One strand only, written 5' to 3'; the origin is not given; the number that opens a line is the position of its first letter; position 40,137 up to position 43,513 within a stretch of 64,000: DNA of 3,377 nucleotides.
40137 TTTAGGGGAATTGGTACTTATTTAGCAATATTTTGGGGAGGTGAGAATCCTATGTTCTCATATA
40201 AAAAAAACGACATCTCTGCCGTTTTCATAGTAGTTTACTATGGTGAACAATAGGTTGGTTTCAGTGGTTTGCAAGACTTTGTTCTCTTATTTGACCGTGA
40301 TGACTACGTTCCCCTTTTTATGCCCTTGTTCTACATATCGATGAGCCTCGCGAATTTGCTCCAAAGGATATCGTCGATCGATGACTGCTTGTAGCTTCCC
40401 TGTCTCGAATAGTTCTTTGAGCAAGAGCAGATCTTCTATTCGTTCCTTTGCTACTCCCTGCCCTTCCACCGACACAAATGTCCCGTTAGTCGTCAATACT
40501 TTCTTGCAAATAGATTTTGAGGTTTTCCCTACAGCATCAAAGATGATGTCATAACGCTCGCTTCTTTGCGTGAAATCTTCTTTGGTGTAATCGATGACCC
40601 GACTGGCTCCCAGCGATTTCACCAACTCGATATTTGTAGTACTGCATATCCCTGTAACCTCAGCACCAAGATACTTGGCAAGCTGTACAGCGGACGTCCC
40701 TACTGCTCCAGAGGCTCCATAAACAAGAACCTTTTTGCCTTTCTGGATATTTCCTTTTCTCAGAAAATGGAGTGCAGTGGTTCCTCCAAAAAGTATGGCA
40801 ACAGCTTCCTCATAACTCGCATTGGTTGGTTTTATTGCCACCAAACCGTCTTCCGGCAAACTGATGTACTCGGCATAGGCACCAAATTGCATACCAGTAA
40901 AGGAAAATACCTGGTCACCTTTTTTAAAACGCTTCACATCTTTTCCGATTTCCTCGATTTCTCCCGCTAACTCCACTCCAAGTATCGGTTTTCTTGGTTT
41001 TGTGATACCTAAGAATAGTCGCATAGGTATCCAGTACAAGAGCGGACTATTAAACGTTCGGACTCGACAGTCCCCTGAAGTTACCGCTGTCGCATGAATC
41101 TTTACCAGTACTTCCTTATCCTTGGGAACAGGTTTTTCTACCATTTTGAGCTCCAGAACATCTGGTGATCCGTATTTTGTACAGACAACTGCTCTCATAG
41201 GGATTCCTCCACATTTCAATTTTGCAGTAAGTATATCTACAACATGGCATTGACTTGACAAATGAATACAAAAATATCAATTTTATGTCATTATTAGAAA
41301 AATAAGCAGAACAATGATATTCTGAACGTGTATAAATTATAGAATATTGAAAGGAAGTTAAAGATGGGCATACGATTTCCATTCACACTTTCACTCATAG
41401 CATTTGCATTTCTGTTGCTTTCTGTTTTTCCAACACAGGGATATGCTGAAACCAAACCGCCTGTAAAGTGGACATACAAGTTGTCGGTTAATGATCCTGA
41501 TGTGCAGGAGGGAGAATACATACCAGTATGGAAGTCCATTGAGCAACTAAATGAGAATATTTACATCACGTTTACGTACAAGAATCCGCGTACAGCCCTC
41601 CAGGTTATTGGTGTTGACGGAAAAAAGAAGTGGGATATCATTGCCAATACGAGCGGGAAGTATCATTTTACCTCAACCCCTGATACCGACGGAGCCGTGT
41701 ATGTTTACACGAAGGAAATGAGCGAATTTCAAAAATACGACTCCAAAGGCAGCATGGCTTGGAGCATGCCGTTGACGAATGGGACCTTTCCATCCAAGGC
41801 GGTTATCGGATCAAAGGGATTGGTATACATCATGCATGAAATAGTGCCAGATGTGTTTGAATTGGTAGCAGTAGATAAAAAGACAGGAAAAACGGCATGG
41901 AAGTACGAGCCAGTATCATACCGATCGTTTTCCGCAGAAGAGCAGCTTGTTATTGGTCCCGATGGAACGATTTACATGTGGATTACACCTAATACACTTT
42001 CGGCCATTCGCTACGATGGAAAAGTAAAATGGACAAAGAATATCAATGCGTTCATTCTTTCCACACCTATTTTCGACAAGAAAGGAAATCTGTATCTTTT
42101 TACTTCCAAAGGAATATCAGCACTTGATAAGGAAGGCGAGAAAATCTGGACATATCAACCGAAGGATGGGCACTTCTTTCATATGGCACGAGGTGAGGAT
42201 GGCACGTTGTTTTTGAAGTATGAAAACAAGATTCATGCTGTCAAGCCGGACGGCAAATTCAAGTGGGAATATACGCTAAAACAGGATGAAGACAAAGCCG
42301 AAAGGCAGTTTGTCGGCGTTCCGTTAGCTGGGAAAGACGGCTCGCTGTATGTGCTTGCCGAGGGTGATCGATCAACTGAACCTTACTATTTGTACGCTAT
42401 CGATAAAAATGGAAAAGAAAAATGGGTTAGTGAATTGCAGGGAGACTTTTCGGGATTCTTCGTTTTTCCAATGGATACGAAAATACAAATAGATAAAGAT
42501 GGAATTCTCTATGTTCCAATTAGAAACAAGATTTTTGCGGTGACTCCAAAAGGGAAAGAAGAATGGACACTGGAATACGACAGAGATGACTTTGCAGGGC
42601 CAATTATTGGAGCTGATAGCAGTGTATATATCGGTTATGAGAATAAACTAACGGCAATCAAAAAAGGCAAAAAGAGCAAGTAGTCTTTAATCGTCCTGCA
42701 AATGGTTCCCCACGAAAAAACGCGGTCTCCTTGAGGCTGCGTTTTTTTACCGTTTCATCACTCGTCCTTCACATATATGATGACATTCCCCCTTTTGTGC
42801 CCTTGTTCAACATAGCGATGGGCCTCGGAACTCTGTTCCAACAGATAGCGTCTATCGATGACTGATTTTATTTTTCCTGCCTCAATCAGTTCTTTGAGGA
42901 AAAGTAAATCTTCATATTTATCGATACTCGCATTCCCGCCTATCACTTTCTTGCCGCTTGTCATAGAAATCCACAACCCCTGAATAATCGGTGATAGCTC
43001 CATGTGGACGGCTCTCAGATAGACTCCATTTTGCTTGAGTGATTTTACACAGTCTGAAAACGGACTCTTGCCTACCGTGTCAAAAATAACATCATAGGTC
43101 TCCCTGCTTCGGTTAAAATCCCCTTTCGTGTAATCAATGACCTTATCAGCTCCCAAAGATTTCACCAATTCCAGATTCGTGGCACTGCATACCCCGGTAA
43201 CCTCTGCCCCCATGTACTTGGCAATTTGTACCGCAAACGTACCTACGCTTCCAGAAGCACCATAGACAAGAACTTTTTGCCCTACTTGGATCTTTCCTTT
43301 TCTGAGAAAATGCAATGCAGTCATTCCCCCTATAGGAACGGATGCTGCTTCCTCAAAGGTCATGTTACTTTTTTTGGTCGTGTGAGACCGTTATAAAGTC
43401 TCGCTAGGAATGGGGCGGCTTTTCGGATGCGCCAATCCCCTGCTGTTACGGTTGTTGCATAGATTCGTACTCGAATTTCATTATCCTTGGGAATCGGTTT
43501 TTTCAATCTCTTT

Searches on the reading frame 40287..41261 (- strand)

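Call 26: search_protein_families(library=pfam, proteins=[window:40287-41261:-])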
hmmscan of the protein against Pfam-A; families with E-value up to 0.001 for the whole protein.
window:40287-41261:- (324 aa): 4 families
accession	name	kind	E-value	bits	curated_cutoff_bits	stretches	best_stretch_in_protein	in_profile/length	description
PF13602.12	ADH_zinc_N_2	-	5e-23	82.9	27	2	277-321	89-134/134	Zinc-binding dehydrogenase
PF08240.17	ADH_N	-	4.4e-15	56.3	23.5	1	48-143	2-102/104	Alcohol dehydrogenase GroES-like domain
PF00107.32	ADH_zinc_N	-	7.8e-13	48.9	31.8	1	186-267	1-90/129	Zinc-binding dehydrogenase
PF01262.27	AlaDh_PNT_C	-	4.2e-05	23.5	23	1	170-244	21-100/214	Alanine dehydrogenase/PNT, C-terminal domain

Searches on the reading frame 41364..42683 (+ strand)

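Call 26: search_protein_families(library=pfam, proteins=[window:41364-42683:+])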
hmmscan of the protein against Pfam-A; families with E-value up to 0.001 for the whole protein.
window:41364-42683:+ (439 aa): 4 families
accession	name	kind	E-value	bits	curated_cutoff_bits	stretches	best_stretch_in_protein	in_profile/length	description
PF13360.13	PQQ_2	-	3.2e-20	73.2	27.6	2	167-313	5-154/233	Outer membrane protein assembly factor BamB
PF22701.2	Mala_s_1-like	-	3.6e-10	40.3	27.5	1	236-332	5-106/195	Mal s 1 allergenic protein-like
PF13570.13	Beta-prop_ACSF4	-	9e-10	38.9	133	1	128-307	80-255/329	Beta-alanine-activating enzyme, beta-propeller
PF01011.28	PQQ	-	0.00056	19.2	26.7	0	166-185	68-87/595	Glucose/ethanol/alcohol dehydrogenase, beta-propeller domain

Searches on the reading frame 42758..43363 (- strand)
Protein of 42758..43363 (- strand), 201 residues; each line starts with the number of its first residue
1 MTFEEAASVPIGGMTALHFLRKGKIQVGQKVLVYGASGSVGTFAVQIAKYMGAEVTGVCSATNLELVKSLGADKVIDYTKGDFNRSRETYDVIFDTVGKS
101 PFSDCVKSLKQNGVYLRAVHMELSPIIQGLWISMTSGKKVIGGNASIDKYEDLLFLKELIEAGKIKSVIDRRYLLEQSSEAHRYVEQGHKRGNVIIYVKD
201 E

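Call 26: search_protein_families(library=pfam, proteins=[window:42758-43363:-])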
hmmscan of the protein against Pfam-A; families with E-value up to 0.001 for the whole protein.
window:42758-43363:- (201 aa): 3 families
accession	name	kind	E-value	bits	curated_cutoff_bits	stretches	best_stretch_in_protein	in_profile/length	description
PF13602.12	ADH_zinc_N_2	-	2e-24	87.5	27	1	70-196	1-134/134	Zinc-binding dehydrogenase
PF00107.32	ADH_zinc_N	-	1.9e-15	57.4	31.8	1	40-115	2-85/129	Zinc-binding dehydrogenase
PF01262.27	AlaDh_PNT_C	-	0.00028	20.8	23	1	23-96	21-99/214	Alanine dehydrogenase/PNT, C-terminal domain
